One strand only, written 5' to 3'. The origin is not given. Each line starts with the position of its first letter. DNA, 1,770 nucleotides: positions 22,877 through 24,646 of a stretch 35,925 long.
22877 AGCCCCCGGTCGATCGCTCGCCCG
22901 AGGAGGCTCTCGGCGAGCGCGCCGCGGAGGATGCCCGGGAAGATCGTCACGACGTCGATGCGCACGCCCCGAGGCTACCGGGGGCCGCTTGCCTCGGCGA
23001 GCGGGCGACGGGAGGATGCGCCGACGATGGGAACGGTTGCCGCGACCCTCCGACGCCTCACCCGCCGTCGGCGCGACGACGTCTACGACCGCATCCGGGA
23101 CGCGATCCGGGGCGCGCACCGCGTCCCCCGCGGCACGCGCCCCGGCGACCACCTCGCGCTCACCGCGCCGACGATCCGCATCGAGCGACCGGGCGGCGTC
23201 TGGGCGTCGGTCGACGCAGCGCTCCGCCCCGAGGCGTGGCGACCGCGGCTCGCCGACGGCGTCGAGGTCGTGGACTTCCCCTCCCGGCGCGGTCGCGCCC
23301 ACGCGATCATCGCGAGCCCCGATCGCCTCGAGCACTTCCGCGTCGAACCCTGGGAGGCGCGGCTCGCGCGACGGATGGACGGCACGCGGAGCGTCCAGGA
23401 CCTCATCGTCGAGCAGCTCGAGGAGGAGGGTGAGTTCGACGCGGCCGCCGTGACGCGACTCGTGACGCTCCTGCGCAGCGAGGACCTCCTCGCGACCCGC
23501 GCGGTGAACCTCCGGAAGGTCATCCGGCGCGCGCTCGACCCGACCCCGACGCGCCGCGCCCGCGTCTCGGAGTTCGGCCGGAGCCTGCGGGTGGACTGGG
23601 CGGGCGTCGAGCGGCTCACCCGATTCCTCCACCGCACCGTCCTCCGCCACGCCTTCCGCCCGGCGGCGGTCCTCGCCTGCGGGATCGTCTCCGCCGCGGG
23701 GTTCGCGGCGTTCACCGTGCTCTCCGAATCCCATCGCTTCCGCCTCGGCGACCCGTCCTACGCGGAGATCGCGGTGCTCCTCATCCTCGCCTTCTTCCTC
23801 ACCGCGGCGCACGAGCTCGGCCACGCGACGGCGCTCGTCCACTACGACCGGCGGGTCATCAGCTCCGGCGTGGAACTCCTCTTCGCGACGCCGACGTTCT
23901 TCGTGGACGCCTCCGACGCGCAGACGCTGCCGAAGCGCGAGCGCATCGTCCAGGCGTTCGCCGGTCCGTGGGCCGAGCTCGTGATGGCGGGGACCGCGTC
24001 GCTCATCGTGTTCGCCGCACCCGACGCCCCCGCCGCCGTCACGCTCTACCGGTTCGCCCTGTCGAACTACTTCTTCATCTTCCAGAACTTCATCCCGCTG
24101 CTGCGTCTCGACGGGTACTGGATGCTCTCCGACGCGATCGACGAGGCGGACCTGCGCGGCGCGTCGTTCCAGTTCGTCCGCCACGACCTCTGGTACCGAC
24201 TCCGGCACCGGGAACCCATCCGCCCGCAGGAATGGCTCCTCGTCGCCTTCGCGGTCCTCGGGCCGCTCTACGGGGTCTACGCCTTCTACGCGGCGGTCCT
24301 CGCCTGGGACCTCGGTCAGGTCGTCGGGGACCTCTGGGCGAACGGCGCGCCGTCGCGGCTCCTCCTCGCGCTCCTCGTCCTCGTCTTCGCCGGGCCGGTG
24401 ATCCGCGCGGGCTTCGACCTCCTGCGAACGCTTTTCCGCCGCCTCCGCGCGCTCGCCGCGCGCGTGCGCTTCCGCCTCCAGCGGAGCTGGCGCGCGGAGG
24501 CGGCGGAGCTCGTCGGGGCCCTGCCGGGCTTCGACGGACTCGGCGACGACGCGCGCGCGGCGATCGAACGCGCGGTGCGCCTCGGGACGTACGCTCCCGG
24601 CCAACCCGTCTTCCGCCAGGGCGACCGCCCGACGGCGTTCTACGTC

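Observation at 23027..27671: Tandem paralogs with an unusual architecture: peptide-recognition-like domain + site-2 protease core + two cNMP-binding domains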

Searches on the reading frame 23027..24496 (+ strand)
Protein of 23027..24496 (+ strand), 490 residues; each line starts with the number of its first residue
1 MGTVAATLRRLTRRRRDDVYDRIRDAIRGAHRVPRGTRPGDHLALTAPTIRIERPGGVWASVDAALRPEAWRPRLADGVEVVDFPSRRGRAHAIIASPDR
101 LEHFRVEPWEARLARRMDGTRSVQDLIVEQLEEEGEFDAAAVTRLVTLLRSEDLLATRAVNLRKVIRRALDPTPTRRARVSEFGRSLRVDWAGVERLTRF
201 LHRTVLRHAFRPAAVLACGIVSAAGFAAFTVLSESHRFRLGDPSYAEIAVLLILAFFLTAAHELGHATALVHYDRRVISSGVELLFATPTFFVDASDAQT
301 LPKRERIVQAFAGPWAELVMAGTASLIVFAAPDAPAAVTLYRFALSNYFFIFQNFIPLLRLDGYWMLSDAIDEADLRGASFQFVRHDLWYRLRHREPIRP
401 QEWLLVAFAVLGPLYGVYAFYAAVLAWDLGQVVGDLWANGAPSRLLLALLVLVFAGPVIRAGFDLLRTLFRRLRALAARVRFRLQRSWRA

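Call 7: find_homologous_proteins(query=window:23027-24496:+, max_evalue=0.00001)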
Query window:23027-24496:+ (490 aa): 197 proteins with E <= 0.00001 among 8000 candidates; the best 120 are listed.
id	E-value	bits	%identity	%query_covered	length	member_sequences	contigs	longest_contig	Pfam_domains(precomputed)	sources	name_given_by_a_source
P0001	1.3e-239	814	75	100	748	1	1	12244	PF00027.36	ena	-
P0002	1.0e-145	505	51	90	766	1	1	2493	PF00027.36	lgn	-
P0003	4.5e-140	486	46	98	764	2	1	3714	PF02163.29,PF00027.36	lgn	-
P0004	2.0e-132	461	52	88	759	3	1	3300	PF02163.29,PF00027.36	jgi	jgi:CRP-like cAMP-binding protein/Zn-dependent protease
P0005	2.3e-130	454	50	89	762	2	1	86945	PF02163.29,PF00027.36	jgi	jgi:CRP-like cAMP-binding protein/Zn-dependent protease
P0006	3.0e-129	450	50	89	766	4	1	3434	PF00027.36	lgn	-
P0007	1.3e-128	448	50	91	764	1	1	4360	PF02163.29,PF00027.36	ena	-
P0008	1.3e-125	438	48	89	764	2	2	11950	PF02163.29,PF00027.36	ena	-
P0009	7.3e-120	419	47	95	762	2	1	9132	PF02163.29,PF00027.36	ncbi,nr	ncbi:MAG TPA: cyclic nucleotide-binding domain-containing protein [Actinomycetota bacterium]|nr:cycl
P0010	3.6e-118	414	47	89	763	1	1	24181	PF02163.29,PF00027.36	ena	-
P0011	2.5e-115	404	45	92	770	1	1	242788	PF02163.29,PF00027.36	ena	-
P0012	3.5e-115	404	46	88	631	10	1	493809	-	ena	-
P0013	3.6e-115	404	47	89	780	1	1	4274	PF00027.36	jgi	jgi:CRP-like cAMP-binding protein/Zn-dependent protease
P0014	4.1e-115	404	44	97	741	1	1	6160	PF02163.29,PF00027.36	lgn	-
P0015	4.9e-115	403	45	90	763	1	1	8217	PF02163.29,PF00027.36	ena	-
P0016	5.3e-115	403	46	95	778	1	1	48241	PF02163.29,PF00027.36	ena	-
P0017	2.8e-114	401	47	88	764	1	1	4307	PF02163.29,PF00027.36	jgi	jgi:CRP-like cAMP-binding protein/Zn-dependent protease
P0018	2.5e-113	398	44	97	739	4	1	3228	PF02163.29,PF00027.36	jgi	jgi:putative peptide zinc metalloprotease protein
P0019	1.3e-112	395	44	97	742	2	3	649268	PF02163.29,PF00027.36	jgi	jgi:CRP-like cAMP-binding protein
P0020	2.2e-112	395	44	97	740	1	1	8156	PF02163.29,PF00027.36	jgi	jgi:putative peptide zinc metalloprotease protein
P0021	2.4e-112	394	43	89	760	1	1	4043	PF02163.29,PF00027.36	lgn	-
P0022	4.4e-112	394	47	89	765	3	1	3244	PF02163.29,PF00027.36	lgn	-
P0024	5.2e-112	393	47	88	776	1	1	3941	PF02163.29,PF00027.36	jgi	jgi:putative peptide zinc metalloprotease protein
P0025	7.0e-112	393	46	88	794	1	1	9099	PF02163.29,PF00027.36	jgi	jgi:CRP-like cAMP-binding protein/Zn-dependent protease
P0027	2.3e-111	391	46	88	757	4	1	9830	PF02163.29,PF00027.36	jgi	jgi:CRP-like cAMP-binding protein/Zn-dependent protease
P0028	6.9e-111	390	46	88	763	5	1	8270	PF02163.29,PF00027.36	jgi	jgi:CRP-like cAMP-binding protein/Zn-dependent protease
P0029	2.6e-110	388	45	88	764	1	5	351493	PF02163.29,PF00027.36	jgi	jgi:CRP-like cAMP-binding protein/Zn-dependent protease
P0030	2.7e-110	388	45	88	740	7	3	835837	PF02163.29,PF00027.36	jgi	jgi:CRP-like cAMP-binding protein/Zn-dependent protease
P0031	2.7e-110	388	43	88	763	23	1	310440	PF02163.29,PF00027.36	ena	-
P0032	3.6e-110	387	46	89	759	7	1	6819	PF02163.29,PF00027.36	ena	-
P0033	3.9e-110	387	45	88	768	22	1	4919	PF02163.29,PF00027.36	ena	-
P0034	4.4e-110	387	43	88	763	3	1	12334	PF02163.29,PF00027.36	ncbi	-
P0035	4.6e-110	387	42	90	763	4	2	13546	PF02163.29,PF00027.36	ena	-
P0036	5.8e-110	387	44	89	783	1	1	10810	PF02163.29,PF00027.36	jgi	jgi:CRP-like cAMP-binding protein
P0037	6.5e-110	386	44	90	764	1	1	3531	PF02163.29,PF00027.36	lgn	-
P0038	7.5e-110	386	48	89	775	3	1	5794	PF02163.29,PF00027.36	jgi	jgi:CRP-like cAMP-binding protein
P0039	7.8e-110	386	44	89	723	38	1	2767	PF02163.29,PF00027.36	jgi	-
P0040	1.1e-109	386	43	92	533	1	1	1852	PF02163.29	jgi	-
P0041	1.2e-109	386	45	88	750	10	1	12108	PF02163.29,PF00027.36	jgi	jgi:CRP-like cAMP-binding protein/Zn-dependent protease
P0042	2.0e-109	385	45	91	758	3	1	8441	PF02163.29,PF00027.36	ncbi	-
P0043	2.3e-109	385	50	75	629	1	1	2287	PF02163.29,PF00027.36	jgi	jgi:CRP-like cAMP-binding protein/Zn-dependent protease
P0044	3.6e-109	384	42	95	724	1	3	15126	PF02163.29,PF00027.36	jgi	jgi:CRP-like cAMP-binding protein/Zn-dependent protease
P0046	5.6e-109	383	45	90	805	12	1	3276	PF02163.29,PF00027.36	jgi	jgi:CRP-like cAMP-binding protein/Zn-dependent protease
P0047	6.4e-109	383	46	89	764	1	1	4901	PF02163.29,PF00027.36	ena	-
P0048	1.6e-108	382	47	85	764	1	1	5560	PF02163.29,PF00027.36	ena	-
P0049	1.7e-108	382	46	88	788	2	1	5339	PF02163.29,PF00027.36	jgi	-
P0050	2.3e-108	381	43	96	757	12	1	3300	PF02163.29,PF00027.36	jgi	jgi:CRP-like cAMP-binding protein/Zn-dependent protease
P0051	2.6e-108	381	44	90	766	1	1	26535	PF02163.29,PF00027.36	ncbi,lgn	-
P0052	2.7e-108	381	42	98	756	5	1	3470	PF02163.29,PF00027.36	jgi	jgi:putative peptide zinc metalloprotease protein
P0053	2.7e-108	381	47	88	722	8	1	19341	PF02163.29,PF00027.36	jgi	-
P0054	3.1e-108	381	45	88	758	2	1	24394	PF02163.29,PF00027.36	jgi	jgi:CRP-like cAMP-binding protein/Zn-dependent protease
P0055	4.3e-108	380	45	88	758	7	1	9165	PF02163.29,PF00027.36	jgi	jgi:putative peptide zinc metalloprotease protein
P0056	1.2e-107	379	45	88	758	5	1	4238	PF02163.29,PF00027.36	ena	-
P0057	1.5e-107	379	43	99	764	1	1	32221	PF02163.29,PF00027.36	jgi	jgi:CRP-like cAMP-binding protein/Zn-dependent protease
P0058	1.9e-107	378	44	89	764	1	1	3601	PF02163.29,PF00027.36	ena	-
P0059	3.1e-107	378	45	88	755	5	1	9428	PF02163.29,PF00027.36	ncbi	-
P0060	3.2e-107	378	46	88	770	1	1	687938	PF02163.29,PF00027.36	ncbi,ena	-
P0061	8.9e-107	376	43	91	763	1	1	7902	PF02163.29,PF00027.36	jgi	jgi:CRP-like cAMP-binding protein/Zn-dependent protease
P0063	1.8e-106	375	45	88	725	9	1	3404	PF02163.29,PF00027.36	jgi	jgi:CRP-like cAMP-binding protein/Zn-dependent protease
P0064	2.1e-106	375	44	93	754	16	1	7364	PF02163.29,PF00027.36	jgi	-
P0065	2.5e-106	375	43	97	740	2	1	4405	PF02163.29,PF00027.36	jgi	jgi:CRP-like cAMP-binding protein/Zn-dependent protease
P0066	2.9e-106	374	43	89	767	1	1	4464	PF02163.29,PF00027.36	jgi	-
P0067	3.7e-106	374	45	89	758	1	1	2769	PF02163.29,PF00027.36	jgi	jgi:CRP-like cAMP-binding protein/Zn-dependent protease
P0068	5.4e-106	374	45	88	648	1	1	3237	PF02163.29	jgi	jgi:putative peptide zinc metalloprotease protein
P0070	1.3e-105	372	44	88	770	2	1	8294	PF02163.29,PF00027.36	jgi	jgi:CRP-like cAMP-binding protein/Zn-dependent protease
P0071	1.4e-105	372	43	89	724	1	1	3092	PF02163.29,PF00027.36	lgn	-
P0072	1.4e-105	372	43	89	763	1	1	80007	PF02163.29,PF00027.36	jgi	jgi:CRP-like cAMP-binding protein/Zn-dependent protease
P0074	1.7e-105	372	46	86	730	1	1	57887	PF02163.29,PF00027.36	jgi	jgi:CRP-like cAMP-binding protein/Zn-dependent protease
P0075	1.9e-105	372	44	88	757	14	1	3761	PF02163.29,PF00027.36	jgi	jgi:CRP-like cAMP-binding protein/Zn-dependent protease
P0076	3.3e-105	371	44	88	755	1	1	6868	PF02163.29,PF00027.36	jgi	jgi:CRP-like cAMP-binding protein/Zn-dependent protease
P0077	3.9e-105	371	44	89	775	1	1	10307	PF02163.29,PF00027.36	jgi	jgi:CRP-like cAMP-binding protein/Zn-dependent protease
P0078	5.4e-105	370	43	92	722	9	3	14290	PF02163.29,PF00027.36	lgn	-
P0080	1.2e-104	369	42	88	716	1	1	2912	PF02163.29,PF00027.36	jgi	jgi:CRP-like cAMP-binding protein/Zn-dependent protease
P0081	1.6e-104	369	45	88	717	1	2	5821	PF02163.29,PF00027.36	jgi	jgi:putative peptide zinc metalloprotease protein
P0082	2.6e-104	368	43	88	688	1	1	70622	PF02163.29,PF00027.36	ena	-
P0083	2.6e-104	368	44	88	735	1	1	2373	PF02163.29,PF00027.36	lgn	-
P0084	2.9e-104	368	45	85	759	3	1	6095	PF02163.29,PF00027.36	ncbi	-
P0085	4.3e-104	367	43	88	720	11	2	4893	PF02163.29,PF00027.36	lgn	-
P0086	4.4e-104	367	43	88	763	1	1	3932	PF02163.29,PF00027.36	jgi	jgi:CRP-like cAMP-binding protein/Zn-dependent protease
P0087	4.9e-104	367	43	87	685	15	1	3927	PF02163.29,PF00027.36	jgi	jgi:CRP-like cAMP-binding protein/Zn-dependent protease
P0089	5.9e-104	367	43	91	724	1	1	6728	PF02163.29,PF00027.36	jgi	jgi:CRP-like cAMP-binding protein/Zn-dependent protease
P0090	1.2e-103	366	44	88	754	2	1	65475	PF02163.29,PF00027.36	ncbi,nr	ncbi:MAG TPA: cyclic nucleotide-binding domain-containing protein [Actinomycetota bacterium]|nr:cycl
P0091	1.6e-103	365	44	88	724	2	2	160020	PF02163.29,PF00027.36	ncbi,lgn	-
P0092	2.4e-103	365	43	88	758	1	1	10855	PF02163.29,PF00027.36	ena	-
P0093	2.5e-103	365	46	86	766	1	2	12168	PF02163.29,PF00027.36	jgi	jgi:CRP-like cAMP-binding protein/Zn-dependent protease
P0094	2.9e-103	365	44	89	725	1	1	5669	PF02163.29,PF00027.36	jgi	jgi:CRP-like cAMP-binding protein/Zn-dependent protease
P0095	8.3e-103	363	44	88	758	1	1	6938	PF02163.29,PF00027.36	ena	-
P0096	8.5e-103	363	43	89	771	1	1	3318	PF02163.29,PF00027.36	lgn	-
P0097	1.4e-102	362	42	88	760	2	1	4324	PF02163.29,PF00027.36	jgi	jgi:putative peptide zinc metalloprotease protein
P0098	1.6e-102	362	44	89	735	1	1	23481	PF02163.29,PF00027.36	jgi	jgi:putative peptide zinc metalloprotease protein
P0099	2.1e-102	362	44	90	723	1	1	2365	PF02163.29,PF00027.36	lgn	-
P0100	2.8e-102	361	43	88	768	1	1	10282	PF02163.29,PF00027.36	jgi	jgi:CRP-like cAMP-binding protein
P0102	4.1e-102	361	43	89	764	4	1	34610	PF02163.29,PF00027.36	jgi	jgi:putative peptide zinc metalloprotease protein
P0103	4.6e-102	361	41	93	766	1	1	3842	PF02163.29,PF00027.36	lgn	-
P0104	5.6e-102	360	43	92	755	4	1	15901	PF02163.29,PF00027.36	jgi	-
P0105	5.7e-102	360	42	88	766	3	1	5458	PF02163.29,PF00027.36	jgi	-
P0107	1.8e-101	359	40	94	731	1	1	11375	PF02163.29,PF00027.36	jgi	jgi:CRP-like cAMP-binding protein/Zn-dependent protease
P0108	1.9e-101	359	43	98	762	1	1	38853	PF02163.29,PF00027.36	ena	-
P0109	2.1e-101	358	44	88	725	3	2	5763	PF02163.29,PF00027.36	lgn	-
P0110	2.1e-101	358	43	88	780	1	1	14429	PF02163.29,PF00027.36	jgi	jgi:CRP-like cAMP-binding protein/Zn-dependent protease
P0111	2.2e-101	358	43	88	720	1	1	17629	PF02163.29,PF00027.36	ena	-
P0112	2.2e-101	358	41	96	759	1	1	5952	PF02163.29,PF00027.36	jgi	jgi:CRP-like cAMP-binding protein/Zn-dependent protease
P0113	4.9e-101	357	44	88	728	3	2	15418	PF02163.29,PF00027.36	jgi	-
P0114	6.7e-101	357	41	93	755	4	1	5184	PF02163.29,PF00027.36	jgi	jgi:putative peptide zinc metalloprotease protein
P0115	7.2e-101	357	42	91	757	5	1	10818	PF02163.29,PF00027.36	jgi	jgi:CRP-like cAMP-binding protein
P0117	2.5e-100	355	42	91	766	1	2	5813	PF02163.29,PF00027.36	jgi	jgi:CRP-like cAMP-binding protein/Zn-dependent protease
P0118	1.2e-99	353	41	92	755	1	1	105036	PF02163.29,PF00027.36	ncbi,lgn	-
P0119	1.9e-99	352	42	87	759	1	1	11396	PF02163.29,PF00027.36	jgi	jgi:CRP-like cAMP-binding protein/Zn-dependent protease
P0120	2.2e-99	352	42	89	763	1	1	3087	PF02163.29,PF00027.36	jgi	jgi:CRP-like cAMP-binding protein/Zn-dependent protease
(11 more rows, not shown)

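Call 11: find_encoding_contigs(protein=P0001, flank=10000, max_places=3)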
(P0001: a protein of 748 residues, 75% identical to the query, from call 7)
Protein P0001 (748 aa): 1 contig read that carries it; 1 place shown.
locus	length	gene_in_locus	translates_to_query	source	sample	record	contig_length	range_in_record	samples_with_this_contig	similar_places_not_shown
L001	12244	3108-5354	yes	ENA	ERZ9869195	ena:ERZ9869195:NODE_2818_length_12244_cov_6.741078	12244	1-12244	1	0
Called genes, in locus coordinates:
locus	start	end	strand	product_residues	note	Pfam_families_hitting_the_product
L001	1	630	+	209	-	?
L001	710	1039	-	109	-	PF10611:DUF2469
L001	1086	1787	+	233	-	PF01351:RNase_HII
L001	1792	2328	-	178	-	-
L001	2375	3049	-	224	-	PF01746:tRNA_m1G_MT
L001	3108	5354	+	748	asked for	PF00027:cNMP_binding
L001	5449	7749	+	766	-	PF02163:Peptidase_M50 (faint), PF00027:cNMP_binding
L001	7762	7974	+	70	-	PF09947:DUF2180 (weak)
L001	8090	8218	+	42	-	-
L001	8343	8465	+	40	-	-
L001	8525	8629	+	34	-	-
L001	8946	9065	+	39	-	-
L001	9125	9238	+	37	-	-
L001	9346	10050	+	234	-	PF00027:cNMP_binding, PF25213:HVO_A0261_N (faint), PF13545:HTH_Crp_2, PF00325:Crp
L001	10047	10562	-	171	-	PF01782:RimM, PF05239:PRC, PF24986:PRC_RimM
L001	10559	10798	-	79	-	PF07650:KH_2 (weak), PF13083:KH_KhpA-B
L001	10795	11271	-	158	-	PF00886:Ribosomal_S16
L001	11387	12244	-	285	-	?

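Call 34: search_protein_representatives(protein=window:23186-24496:+)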
Query: 437 residues. Proteins with E-value up to 0.001 (for the whole library): 7931; up to 1e-10: 2084; up to 1e-30: 165. The best 150 are listed.
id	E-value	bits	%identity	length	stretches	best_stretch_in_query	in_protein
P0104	2.9e-101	355.9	44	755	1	4-436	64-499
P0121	4.0e-96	339.0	43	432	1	4-407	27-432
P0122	5.7e-91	322.0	36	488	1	4-436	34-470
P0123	1.5e-88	314.0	42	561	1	5-364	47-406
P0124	2.1e-84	300.4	40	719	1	5-436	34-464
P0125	6.7e-84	298.7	39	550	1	5-436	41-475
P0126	8.0e-82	291.9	43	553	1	2-345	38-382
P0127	3.2e-77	276.7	41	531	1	42-436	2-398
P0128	5.7e-77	275.9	43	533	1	1-322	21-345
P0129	1.9e-76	274.2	43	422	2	42-345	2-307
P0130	7.0e-75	269.0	50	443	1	157-436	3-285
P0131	1.1e-71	258.5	39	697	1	2-436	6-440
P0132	1.1e-70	255.2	44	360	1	117-427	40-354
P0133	1.2e-69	251.7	39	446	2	104-436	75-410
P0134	2.9e-68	247.2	40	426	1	15-383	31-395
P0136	4.9e-66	239.9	33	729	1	3-437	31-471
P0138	8.1e-63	229.3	31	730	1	2-436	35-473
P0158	3.2e-46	174.6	30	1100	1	2-427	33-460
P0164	6.2e-43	163.7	29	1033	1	4-410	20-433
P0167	2.3e-42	161.9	32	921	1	4-432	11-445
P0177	1.9e-40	155.6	34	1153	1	15-408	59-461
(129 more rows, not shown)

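Call 35: search_protein_families(library=pfam, proteins=[P0124, P0131, P0136, P0138, P0158, P0164, P0177, P0122, P0125, P0167], max_evalue=0.001)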
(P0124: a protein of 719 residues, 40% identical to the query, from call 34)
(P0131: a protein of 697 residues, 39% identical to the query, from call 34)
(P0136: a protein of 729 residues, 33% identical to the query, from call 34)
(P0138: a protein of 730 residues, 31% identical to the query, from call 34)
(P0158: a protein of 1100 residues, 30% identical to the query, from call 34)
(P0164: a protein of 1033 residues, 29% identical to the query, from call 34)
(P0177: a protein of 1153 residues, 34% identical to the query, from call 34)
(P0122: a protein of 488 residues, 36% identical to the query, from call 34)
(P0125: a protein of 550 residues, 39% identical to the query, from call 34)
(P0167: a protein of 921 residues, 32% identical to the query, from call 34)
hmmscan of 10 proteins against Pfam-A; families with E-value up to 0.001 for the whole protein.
P0124 (719 aa): 2 families
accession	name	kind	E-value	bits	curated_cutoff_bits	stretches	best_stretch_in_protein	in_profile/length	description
PF00027.35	cNMP_binding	-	1.6e-41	140.6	27.5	2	495-581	2-89/89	Cyclic nucleotide-binding domain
PF02163.28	Peptidase_M50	-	6.6e-05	22.8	27.2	0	280-348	130-198/221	Peptidase family M50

P0131 (697 aa): 3 families
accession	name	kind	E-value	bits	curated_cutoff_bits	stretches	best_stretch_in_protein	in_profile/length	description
PF00027.35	cNMP_binding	-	3.8e-36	123.4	27.5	2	599-678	2-86/89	Cyclic nucleotide-binding domain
PF02163.28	Peptidase_M50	-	3e-07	30.4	27.2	0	205-282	7-105/221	Peptidase family M50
PF13398.12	Peptidase_M50B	-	9.6e-05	22.6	26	1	198-288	15-98/201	Peptidase M50B-like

P0136 (729 aa): 3 families
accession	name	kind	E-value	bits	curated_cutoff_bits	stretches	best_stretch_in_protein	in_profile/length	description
PF00027.35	cNMP_binding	-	6.5e-50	167.5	27.5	2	501-588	2-89/89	Cyclic nucleotide-binding domain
PF13398.12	Peptidase_M50B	-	0.00025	21.3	26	1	227-337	14-118/201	Peptidase M50B-like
PF02163.28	Peptidase_M50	-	0.00036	20.4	27.2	0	308-357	152-201/221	Peptidase family M50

P0138 (730 aa): 1 family
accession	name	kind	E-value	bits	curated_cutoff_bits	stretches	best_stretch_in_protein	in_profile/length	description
PF00027.35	cNMP_binding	-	2.9e-46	155.8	27.5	2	630-709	3-87/89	Cyclic nucleotide-binding domain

P0158 (1100 aa): 2 families
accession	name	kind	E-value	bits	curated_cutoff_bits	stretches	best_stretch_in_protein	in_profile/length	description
PF00027.35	cNMP_binding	-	7.2e-50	167.3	27.5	2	860-947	2-89/89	Cyclic nucleotide-binding domain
PF02163.28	Peptidase_M50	-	0.00048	20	27.2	1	236-311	7-103/221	Peptidase family M50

P0164 (1033 aa): 1 family
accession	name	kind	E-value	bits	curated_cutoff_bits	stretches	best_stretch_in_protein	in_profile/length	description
PF00027.35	cNMP_binding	-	7.6e-52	173.7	27.5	2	920-1004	2-86/89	Cyclic nucleotide-binding domain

P0177 (1153 aa): 3 families
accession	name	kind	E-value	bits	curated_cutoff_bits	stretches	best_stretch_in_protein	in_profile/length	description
PF00027.35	cNMP_binding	-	2.1e-36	124.2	27.5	2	909-994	2-87/89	Cyclic nucleotide-binding domain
PF02163.28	Peptidase_M50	-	1.9e-06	27.8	27.2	1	251-327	5-102/221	Peptidase family M50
PF11667.14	DUF3267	-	0.00047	20.9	27.1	1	253-347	2-90/108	Putative zincin peptidase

P0122 (488 aa): 1 family
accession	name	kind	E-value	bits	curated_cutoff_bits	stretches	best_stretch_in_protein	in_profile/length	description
PF02163.28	Peptidase_M50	-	3.5e-06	27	27.2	0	235-307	7-100/221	Peptidase family M50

P0125 (550 aa): 0 families

P0167 (921 aa): 4 families
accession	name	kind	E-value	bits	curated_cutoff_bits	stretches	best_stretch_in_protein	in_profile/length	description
PF00027.35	cNMP_binding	-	3.6e-40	136.2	27.5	2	480-563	2-86/89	Cyclic nucleotide-binding domain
PF00578.27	AhpC-TSA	-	1.4e-21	77.1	26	1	729-840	1-112/124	AhpC/TSA family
PF08534.16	Redoxin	-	2.8e-14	53.6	26.6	1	729-823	2-99/148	Redoxin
PF02163.28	Peptidase_M50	-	8.2e-05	22.5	27.2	0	212-288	5-102/221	Peptidase family M50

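Call 55: predict_structure(alignment_id=A3)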
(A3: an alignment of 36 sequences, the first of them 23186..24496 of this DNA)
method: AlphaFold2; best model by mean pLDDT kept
length: 437 residues; sequences in the alignment: 36
mean_pLDDT: 81.7   pTM: 0.73
mean pLDDT of the five models: 81.7, 80.7, 76.0, 74.7, 74.8
residues with pLDDT >= 90: 129; 70-90: 234; 50-70: 70; < 50: 4
segments of 3 or more residues with pLDDT < 50: none
pLDDT, mean of each block of 10 residues (from residue 1): 68 78 91 83 86 91 91 88 82 88 71 65 70 71 88 91 96 94 81 84 88 91 77 58 78 92 94 96 92 86 75 88 85 91 91 83 70 58 73 68 60 81 84 76
secondary structure, 60 per line:
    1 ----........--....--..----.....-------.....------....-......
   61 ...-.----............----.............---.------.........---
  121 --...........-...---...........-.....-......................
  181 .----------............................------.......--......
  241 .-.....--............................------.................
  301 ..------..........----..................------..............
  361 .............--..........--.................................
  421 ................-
elements in order: H5-12 H15-18 E27-31 E39-43 E50-53 H55-63 H70-81 H86-98 H109-117 H123-133 E135-137 H141-151 H153-157 H159-181 H192-219 E226-232 E235-241 H243-247 H250-277 H284-302 H309-318 H323-340 H347-373 H376-385 H388-436
